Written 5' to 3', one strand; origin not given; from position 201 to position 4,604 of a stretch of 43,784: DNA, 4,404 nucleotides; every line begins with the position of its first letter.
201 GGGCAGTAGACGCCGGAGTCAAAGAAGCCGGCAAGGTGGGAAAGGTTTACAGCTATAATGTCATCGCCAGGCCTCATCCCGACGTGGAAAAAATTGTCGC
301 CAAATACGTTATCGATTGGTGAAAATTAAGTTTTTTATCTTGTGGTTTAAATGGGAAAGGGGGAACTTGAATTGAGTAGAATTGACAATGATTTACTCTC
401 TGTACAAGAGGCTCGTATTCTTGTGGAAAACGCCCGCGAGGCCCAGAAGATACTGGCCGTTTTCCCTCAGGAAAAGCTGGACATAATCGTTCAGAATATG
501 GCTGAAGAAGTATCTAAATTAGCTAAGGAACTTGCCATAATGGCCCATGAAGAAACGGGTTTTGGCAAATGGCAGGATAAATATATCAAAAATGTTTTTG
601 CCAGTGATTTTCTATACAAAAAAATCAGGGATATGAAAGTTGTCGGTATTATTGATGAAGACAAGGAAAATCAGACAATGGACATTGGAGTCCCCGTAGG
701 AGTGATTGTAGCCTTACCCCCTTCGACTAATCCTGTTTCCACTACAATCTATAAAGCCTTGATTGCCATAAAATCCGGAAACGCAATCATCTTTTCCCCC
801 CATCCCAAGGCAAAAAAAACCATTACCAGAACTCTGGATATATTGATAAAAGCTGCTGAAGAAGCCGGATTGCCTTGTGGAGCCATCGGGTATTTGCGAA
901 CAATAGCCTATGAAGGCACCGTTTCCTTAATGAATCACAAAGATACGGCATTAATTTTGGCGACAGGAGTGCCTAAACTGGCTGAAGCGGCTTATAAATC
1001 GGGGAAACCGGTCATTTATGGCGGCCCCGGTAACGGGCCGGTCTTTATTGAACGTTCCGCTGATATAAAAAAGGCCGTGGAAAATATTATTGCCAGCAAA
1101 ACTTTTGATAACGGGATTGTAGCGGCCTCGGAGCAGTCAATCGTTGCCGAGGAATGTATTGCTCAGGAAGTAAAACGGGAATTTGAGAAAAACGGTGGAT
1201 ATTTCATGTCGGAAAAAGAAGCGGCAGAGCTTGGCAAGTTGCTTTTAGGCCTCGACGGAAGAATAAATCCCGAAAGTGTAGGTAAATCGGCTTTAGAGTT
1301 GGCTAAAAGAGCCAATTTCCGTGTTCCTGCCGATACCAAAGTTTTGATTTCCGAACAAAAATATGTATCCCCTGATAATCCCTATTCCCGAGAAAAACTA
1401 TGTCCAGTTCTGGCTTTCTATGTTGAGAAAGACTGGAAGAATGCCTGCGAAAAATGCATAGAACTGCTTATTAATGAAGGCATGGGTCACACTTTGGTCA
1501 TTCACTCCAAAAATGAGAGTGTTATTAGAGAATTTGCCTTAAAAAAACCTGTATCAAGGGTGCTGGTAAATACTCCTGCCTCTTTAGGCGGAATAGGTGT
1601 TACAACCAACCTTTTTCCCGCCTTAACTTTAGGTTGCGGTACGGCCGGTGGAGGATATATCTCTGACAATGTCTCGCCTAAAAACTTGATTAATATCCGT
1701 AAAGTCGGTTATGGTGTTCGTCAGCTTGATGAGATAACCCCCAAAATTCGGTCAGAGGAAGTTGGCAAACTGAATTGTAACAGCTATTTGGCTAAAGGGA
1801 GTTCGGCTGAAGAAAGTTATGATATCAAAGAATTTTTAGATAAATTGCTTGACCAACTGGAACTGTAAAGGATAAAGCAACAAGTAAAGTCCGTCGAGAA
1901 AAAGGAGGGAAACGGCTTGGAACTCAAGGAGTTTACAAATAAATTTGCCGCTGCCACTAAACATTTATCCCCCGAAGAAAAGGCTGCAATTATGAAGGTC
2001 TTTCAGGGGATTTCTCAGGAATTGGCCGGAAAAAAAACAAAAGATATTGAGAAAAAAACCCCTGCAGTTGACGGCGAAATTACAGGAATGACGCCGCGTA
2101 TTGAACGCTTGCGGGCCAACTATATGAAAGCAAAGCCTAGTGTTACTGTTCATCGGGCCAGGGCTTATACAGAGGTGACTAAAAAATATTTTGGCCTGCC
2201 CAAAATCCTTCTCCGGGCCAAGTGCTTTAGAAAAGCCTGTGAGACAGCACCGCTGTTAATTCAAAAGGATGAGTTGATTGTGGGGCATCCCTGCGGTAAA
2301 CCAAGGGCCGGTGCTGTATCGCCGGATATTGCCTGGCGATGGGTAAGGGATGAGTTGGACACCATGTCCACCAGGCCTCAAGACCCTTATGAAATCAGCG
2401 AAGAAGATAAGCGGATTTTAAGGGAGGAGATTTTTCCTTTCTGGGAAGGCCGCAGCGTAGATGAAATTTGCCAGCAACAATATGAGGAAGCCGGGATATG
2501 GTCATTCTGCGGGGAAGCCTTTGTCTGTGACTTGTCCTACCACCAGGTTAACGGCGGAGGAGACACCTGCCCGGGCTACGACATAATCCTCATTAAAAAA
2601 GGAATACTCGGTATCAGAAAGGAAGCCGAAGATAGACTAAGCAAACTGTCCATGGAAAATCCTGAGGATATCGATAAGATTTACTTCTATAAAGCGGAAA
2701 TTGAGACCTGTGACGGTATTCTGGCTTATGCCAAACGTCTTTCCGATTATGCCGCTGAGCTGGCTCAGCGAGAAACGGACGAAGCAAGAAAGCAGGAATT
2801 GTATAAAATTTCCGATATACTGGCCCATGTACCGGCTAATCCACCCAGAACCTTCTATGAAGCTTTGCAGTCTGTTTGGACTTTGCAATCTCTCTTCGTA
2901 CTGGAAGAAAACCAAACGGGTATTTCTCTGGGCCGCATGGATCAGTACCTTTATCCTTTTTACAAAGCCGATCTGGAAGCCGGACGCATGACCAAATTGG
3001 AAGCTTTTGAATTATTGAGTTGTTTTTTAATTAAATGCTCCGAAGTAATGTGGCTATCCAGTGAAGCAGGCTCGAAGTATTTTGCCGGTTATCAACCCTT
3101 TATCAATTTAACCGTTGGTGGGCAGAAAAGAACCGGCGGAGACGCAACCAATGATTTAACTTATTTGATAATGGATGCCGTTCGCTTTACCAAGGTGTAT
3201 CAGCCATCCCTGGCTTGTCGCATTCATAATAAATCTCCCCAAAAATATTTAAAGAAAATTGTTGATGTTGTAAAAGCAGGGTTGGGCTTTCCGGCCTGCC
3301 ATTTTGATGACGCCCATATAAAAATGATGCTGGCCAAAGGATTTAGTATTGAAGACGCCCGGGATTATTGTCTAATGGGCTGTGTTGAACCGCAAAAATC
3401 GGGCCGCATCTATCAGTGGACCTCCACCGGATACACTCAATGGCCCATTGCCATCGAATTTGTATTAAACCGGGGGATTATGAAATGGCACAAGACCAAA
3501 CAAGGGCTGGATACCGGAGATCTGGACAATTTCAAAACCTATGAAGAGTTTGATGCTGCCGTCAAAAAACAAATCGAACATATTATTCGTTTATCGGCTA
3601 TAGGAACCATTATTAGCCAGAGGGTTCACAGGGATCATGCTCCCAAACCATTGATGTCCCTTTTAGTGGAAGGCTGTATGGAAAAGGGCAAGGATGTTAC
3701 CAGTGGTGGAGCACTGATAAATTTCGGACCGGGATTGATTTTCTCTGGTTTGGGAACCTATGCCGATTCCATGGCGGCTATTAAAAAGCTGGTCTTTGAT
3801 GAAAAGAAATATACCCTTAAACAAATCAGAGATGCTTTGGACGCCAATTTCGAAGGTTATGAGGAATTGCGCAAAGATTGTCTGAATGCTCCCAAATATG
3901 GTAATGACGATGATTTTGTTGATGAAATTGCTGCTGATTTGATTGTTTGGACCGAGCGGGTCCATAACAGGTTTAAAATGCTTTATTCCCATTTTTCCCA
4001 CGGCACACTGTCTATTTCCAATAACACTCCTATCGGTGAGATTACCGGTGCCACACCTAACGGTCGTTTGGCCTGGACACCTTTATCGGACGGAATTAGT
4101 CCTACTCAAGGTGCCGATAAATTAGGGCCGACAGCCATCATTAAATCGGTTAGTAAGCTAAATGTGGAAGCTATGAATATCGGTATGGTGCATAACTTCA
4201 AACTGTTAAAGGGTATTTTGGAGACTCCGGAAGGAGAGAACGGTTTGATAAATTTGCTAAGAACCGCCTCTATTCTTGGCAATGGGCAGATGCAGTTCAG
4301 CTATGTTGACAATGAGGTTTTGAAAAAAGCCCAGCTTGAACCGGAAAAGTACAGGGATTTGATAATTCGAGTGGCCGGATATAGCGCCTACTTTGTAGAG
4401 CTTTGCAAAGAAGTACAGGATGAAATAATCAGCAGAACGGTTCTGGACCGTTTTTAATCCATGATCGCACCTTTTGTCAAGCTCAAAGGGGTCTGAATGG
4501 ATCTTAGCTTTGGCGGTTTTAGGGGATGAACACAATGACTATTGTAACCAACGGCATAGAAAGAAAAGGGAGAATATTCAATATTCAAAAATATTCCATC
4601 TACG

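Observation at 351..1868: The aldehyde dehydrogenase directly upstream of cutC lacks the catalytic cysteine and may be an encapsulated pseudoenzyme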

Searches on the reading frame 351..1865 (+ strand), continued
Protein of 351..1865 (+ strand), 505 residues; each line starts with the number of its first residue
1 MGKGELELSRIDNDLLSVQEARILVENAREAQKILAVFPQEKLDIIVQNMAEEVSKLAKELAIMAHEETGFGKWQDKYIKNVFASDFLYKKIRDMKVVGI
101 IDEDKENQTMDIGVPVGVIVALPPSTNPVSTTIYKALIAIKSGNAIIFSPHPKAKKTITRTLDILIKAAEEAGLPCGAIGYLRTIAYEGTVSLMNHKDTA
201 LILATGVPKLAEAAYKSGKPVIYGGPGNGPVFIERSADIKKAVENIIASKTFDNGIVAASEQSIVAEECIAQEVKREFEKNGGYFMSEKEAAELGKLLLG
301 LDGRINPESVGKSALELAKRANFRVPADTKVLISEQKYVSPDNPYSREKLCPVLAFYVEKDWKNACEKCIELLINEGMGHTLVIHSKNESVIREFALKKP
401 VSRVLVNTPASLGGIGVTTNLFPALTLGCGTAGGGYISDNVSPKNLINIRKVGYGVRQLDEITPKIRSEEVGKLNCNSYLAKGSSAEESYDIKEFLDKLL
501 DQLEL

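Call 64: predict_structure(alignment_id=A2)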
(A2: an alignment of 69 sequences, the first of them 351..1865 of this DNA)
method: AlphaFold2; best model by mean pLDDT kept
length: 505 residues; sequences in the alignment: 69
mean_pLDDT: 79.1   pTM: 0.73
mean pLDDT of the five models: 79.1, 78.0, 73.9, 66.6, 64.9
residues with pLDDT >= 90: 206; 70-90: 174; 50-70: 62; < 50: 63
segments of 3 or more residues with pLDDT < 50: 1-5, 255-258, 415-440, 467-490
pLDDT, mean of each block of 10 residues (from residue 1): 51 88 98 94 96 97 91 79 86 86 82 90 86 93 96 94 98 98 93 97 79 86 69 92 80 53 92 97 95 90 78 89 94 91 79 91 89 65 81 70 68 48 36 32 77 56 51 34 32 74 70
secondary structure, 60 per line:
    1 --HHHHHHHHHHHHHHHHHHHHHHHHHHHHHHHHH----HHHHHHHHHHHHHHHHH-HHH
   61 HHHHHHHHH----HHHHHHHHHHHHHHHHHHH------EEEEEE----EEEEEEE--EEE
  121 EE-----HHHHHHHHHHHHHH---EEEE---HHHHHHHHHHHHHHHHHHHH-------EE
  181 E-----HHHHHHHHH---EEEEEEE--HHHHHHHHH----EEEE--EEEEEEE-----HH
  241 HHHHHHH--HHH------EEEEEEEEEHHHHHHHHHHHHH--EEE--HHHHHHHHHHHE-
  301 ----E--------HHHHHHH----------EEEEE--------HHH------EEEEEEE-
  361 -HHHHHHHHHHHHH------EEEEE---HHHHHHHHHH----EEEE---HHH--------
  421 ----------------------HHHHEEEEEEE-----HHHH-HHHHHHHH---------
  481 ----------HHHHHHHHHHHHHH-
elements in order: H3-35 H40-56 H58-69 H74-92 E99-104 E109-115 E118-122 H128-141 E145-148 H152-171 E179-181 H187-195 E199-205 H208-216 E221-224 E227-233 H239-247 E259-267 H268-280 E283-285 H288-298 H314-320 E331-335 E353-359 H362-374 E381-385 H389-398 E403-406 H443-446 E447-453 H459-462 H464-471 H491-504

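Call 68: fold_search(model_id=the predicted structure, library=pdb)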
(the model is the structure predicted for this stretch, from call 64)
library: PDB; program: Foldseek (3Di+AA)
matches with E <= 10: 1138; with E <= 0.001: 715
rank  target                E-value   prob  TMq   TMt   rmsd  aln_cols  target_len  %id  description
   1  3k9d_A                1.9e-55  1.00  0.83  0.91   2.7       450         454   55  CRYSTAL STRUCTURE OF PROBABLE ALDEHYDE DEHYDROGENASE FROM Listeria monocytogenes EGD-e (released 2009-10-27)
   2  3k9d_C                2.3e-55  1.00  0.83  0.92   2.7       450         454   55  CRYSTAL STRUCTURE OF PROBABLE ALDEHYDE DEHYDROGENASE FROM Listeria monocytogenes EGD-e (released 2009-10-27)
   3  3k9d_D                3.7e-54  1.00  0.82  0.91   2.7       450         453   55  CRYSTAL STRUCTURE OF PROBABLE ALDEHYDE DEHYDROGENASE FROM Listeria monocytogenes EGD-e (released 2009-10-27)
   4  5j7i_B                5.7e-50  1.00  0.81  0.89   3.0       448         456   46  Crystal structure of a Geobacillus thermoglucosidasius Acetylating Aldehyde Dehydrogenase in complex with ADP (released 2016-09-07)
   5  5j78_A                6.0e-50  1.00  0.81  0.90   2.9       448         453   46  Crystal structure of an Acetylating Aldehyde Dehydrogenase from Geobacillus thermoglucosidasius (released 2016-09-07)
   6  5j78_D                9.3e-50  1.00  0.81  0.90   2.8       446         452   46  Crystal structure of an Acetylating Aldehyde Dehydrogenase from Geobacillus thermoglucosidasius (released 2016-09-07)
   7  5j7i_A                9.8e-50  1.00  0.81  0.89   3.0       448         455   46  Crystal structure of a Geobacillus thermoglucosidasius Acetylating Aldehyde Dehydrogenase in complex with ADP (released 2016-09-07)
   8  5j7i_C                1.2e-49  1.00  0.80  0.88   3.0       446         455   46  Crystal structure of a Geobacillus thermoglucosidasius Acetylating Aldehyde Dehydrogenase in complex with ADP (released 2016-09-07)
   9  5j7i_D                3.3e-49  1.00  0.80  0.89   2.9       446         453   46  Crystal structure of a Geobacillus thermoglucosidasius Acetylating Aldehyde Dehydrogenase in complex with ADP (released 2016-09-07)
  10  8uhw_B                1.7e-44  1.00  0.79  0.47   3.0       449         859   42  The structure of the Clostridium thermocellum AdhE spirosome (released 2024-08-21)
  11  3my7_D                7.6e-42  1.00  0.71  0.86   3.5       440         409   36  The Crystal Structure of the ACDH domain of an Alcohol Dehydrogenase from Vibrio parahaemolyticus to 2.25A (released 2010-06-02)
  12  8cei_A                2.0e-41  1.00  0.77  0.87   3.5       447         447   35  Succinyl-CoA Reductase from Clostridium kluyveri (SucD) (released 2023-05-31)
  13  3my7_C                4.1e-41  1.00  0.71  0.85   3.8       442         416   38  The Crystal Structure of the ACDH domain of an Alcohol Dehydrogenase from Vibrio parahaemolyticus to 2.25A (released 2010-06-02)
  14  8cek_C                4.9e-41  1.00  0.78  0.88   3.4       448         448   35  Succinyl-CoA Reductase from Clostridium kluyveri (SucD) with NADPH (released 2023-05-31)
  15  9ldk_A                6.8e-41  1.00  0.79  0.47   3.2       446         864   42  The complex structure of Escherichia coli AdhE (compact conformation) (released 2025-10-01)
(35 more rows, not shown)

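Call 77: list_cluster_members(proteins=[P0121, P0123, P0125, P0149, P0158, P0164, P0174, P0128, P0131, P0132])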
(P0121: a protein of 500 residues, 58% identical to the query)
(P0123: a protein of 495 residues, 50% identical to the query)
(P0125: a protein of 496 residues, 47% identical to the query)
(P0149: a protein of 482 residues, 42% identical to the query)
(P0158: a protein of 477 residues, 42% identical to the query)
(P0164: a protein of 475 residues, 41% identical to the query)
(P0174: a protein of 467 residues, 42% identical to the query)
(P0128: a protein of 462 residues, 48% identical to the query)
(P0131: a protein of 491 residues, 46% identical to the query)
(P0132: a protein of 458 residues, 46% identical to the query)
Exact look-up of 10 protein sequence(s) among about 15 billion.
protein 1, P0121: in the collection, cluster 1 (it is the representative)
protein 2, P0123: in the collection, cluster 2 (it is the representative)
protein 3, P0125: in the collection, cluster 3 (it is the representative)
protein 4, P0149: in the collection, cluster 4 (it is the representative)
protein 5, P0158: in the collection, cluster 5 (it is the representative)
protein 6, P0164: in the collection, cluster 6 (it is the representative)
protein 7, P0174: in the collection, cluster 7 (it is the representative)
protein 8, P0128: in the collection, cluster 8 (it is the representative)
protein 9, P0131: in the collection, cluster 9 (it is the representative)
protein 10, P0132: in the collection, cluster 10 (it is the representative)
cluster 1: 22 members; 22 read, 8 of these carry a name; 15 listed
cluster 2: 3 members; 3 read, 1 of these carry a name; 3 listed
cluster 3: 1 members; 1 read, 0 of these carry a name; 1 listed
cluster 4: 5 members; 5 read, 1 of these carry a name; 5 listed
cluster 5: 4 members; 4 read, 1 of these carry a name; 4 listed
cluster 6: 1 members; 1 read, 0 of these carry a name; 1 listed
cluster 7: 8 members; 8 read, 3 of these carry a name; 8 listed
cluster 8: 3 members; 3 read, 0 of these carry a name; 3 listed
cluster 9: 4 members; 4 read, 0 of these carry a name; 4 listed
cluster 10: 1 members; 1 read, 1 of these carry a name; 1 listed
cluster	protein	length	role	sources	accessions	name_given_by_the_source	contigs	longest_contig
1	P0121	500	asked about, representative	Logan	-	-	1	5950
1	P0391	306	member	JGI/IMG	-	acyl-CoA reductase-like NAD-dependent aldehyde dehydrogenase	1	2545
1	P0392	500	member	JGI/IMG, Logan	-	acyl-CoA reductase-like NAD-dependent aldehyde dehydrogenase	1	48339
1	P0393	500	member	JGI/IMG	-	acyl-CoA reductase-like NAD-dependent aldehyde dehydrogenase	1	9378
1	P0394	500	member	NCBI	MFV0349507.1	MAG: aldehyde dehydrogenase family protein [Halodesulfovibrio sp.]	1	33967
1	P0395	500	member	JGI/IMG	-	acyl-CoA reductase-like NAD-dependent aldehyde dehydrogenase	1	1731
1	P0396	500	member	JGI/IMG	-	acyl-CoA reductase-like NAD-dependent aldehyde dehydrogenase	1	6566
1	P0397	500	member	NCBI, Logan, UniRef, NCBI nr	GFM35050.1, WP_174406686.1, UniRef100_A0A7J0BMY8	aldehyde dehydrogenase family protein [Desulfovibrio subterraneus] | Aldehyde dehydrogenase n=1 Tax=Desulfovibrio subterraneus TaxID=2718620 ...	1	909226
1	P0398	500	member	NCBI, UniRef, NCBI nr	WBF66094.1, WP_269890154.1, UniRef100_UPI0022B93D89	aldehyde dehydrogenase family protein [Desulfovibrio subterraneus] | aldehyde dehydrogenase family protein n=1 Tax=Desulfovibrio subterraneus TaxID=2718620 ...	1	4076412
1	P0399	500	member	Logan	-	-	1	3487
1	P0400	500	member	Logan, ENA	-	-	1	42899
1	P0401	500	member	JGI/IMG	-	-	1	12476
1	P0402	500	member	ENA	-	-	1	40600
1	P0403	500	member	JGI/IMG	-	-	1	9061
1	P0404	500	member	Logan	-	-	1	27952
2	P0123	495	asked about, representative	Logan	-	-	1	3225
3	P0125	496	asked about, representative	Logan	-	-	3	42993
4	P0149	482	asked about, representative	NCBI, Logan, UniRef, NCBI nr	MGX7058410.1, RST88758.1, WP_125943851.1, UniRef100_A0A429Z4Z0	aldehyde dehydrogenase family protein [Vagococcus humatus] | Aldehyde dehydrogenase domain-containing protein n=1 Tax=Vagococcus humatus TaxID=1889241 ...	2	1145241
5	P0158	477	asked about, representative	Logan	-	-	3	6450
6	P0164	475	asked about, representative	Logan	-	-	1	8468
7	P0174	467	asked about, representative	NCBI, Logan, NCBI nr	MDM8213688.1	aldehyde dehydrogenase family protein [Enterococcus hirae]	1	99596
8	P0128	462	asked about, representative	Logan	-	-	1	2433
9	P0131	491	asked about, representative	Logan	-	-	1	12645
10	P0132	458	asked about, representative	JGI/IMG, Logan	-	acyl-CoA reductase-like NAD-dependent aldehyde dehydrogenase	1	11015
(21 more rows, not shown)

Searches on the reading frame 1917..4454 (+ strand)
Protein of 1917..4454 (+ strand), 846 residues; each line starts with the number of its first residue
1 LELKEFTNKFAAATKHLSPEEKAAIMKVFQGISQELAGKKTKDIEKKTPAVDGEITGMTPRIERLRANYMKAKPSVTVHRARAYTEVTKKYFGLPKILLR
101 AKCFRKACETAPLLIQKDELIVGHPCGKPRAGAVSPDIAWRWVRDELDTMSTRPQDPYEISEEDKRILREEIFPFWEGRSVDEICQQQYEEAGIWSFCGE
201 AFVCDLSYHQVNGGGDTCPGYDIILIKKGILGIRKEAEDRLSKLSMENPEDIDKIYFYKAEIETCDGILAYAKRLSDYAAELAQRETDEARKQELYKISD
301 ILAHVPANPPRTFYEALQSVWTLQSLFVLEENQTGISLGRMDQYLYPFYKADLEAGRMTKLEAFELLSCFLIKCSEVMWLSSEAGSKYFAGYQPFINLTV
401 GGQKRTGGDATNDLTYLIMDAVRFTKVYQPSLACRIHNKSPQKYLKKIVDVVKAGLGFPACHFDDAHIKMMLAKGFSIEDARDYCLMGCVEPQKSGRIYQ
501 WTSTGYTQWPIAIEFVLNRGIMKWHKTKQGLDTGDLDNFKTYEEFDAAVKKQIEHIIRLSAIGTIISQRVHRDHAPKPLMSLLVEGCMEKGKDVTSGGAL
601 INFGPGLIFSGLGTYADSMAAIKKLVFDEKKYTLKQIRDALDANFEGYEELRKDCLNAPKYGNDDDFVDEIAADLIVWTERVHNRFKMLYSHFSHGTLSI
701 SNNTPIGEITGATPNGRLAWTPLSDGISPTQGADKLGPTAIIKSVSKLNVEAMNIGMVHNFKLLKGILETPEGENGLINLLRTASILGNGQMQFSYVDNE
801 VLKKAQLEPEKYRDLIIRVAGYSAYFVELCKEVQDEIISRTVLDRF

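Call 8: search_protein_families(library=pfam, proteins=[window:1917-4454:+])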
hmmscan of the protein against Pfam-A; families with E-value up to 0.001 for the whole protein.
window:1917-4454:+ (846 aa): 2 families
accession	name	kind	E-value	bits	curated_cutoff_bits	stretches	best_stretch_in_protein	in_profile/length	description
PF02901.20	PFL-like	-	1.1e-242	807.8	24.3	1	58-707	1-647/647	Pyruvate formate lyase-like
PF01228.26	Gly_radical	-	3.5e-29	101.9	22.2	1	724-827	2-106/106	Glycine radical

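Call 21: search_protein_families(library=ncbifam, proteins=[window:1917-4454:+])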
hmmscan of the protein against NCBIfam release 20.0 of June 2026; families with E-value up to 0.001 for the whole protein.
window:1917-4454:+ (846 aa): 12 families
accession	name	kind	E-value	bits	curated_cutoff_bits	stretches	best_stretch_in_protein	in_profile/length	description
TIGR04394.1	choline_CutC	equivalog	0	1570.1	1050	1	59-846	2-789/789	choline trimethylamine-lyase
TIGR01774.1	PFL2-3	subfamily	2e-202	674.6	678.2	1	58-841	2-782/786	formate C-acetyltransferase/glycerol dehydratase family glycyl radical enzyme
NF048011.1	SfplDhtHpsGDes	equivalog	1.8e-183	612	1000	1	59-842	23-818/821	(2S)-3-sulfopropanediol dehydratase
NF043068.1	glycl_HYPD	equivalog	3.2e-173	577.8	1100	1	61-841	3-780/784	trans-4-hydroxy-L-proline dehydratase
NF007437.0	PRK09983.1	equivalog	2e-159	532.2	1109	1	58-842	1-762/765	formate C-acetyltransferase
NF048009.1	SfplDhtHpfGKleb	equivalog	4e-150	501.5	1000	1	59-843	25-822/824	(2S)-3-sulfopropanediol dehydratase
NF033718.1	indole_decarb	equivalog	1.1e-137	460.5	1100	3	158-648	155-646/868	indoleacetate decarboxylase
NF033715.1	glycyl_HPDL_Lrg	equivalog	1.3e-114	383.9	1150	2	176-645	184-678/901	4-hydroxyphenylacetate decarboxylase large subunit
TIGR01255.1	pyr_form_ly_1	equivalog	4.4e-34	118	994.2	1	312-843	235-741/744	formate C-acetyltransferase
NF038360.1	rad_fix_GrcA3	exception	6.4e-12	45.4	158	1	776-843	8-75/78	autonomous glycyl radical cofactor GrcA3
NF008341.1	PRK11127.1-1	equivalog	4e-09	36.3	145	1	797-842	31-76/80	autonomous glycyl radical cofactor GrcA2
TIGR04365.1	spare_glycyl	equivalog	3.6e-07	30.5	170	1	786-842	66-122/126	autonomous glycyl radical cofactor GrcA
